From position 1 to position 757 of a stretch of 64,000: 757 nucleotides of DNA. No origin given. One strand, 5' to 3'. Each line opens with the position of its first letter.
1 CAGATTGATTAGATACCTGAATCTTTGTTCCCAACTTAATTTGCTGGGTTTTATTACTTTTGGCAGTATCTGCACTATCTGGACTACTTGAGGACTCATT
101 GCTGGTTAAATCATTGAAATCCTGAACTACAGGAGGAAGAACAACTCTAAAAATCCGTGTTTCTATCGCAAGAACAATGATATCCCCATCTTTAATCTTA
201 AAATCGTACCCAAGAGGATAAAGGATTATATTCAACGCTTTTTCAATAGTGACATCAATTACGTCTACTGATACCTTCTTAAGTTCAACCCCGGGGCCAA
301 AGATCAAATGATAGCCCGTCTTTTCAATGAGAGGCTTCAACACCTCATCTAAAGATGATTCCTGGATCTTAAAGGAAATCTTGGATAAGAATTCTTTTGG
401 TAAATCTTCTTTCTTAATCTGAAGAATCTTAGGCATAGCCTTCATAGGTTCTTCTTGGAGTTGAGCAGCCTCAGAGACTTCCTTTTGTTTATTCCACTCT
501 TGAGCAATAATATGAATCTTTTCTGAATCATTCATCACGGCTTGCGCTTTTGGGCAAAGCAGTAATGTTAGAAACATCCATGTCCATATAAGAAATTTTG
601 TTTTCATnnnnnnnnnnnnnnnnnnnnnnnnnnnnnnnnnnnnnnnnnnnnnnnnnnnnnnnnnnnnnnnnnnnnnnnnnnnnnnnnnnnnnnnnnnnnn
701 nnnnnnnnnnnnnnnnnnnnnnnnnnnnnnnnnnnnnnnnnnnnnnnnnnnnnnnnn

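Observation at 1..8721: Compact F-type-like (MPF_F) type IV secretion cluster carrying a PIN gene and flanked by a secretin-N-domain gene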

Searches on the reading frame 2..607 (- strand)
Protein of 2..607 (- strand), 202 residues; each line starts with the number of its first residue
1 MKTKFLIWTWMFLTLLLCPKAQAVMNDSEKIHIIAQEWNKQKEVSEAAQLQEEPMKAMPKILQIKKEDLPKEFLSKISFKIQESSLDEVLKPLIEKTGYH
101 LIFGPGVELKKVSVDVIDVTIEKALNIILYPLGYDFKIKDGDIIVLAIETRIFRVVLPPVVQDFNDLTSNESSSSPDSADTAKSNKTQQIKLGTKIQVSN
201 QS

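Call 9: search_protein_families(library=pfam, proteins=[window:2-607:-], max_evalue=0.01)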
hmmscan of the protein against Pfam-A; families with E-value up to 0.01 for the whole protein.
window:2-607:- (202 aa): 1 family
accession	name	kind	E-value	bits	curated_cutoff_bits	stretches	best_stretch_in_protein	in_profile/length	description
PF07660.19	STN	-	7.5e-07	29.3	28.4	1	100-146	2-49/52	Secretin and TonB N terminus short domain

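Call 10: search_protein_families(library=ncbifam, proteins=[window:2-607:-], max_evalue=0.1)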
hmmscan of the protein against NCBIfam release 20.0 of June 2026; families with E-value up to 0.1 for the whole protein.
window:2-607:- (202 aa): 0 families
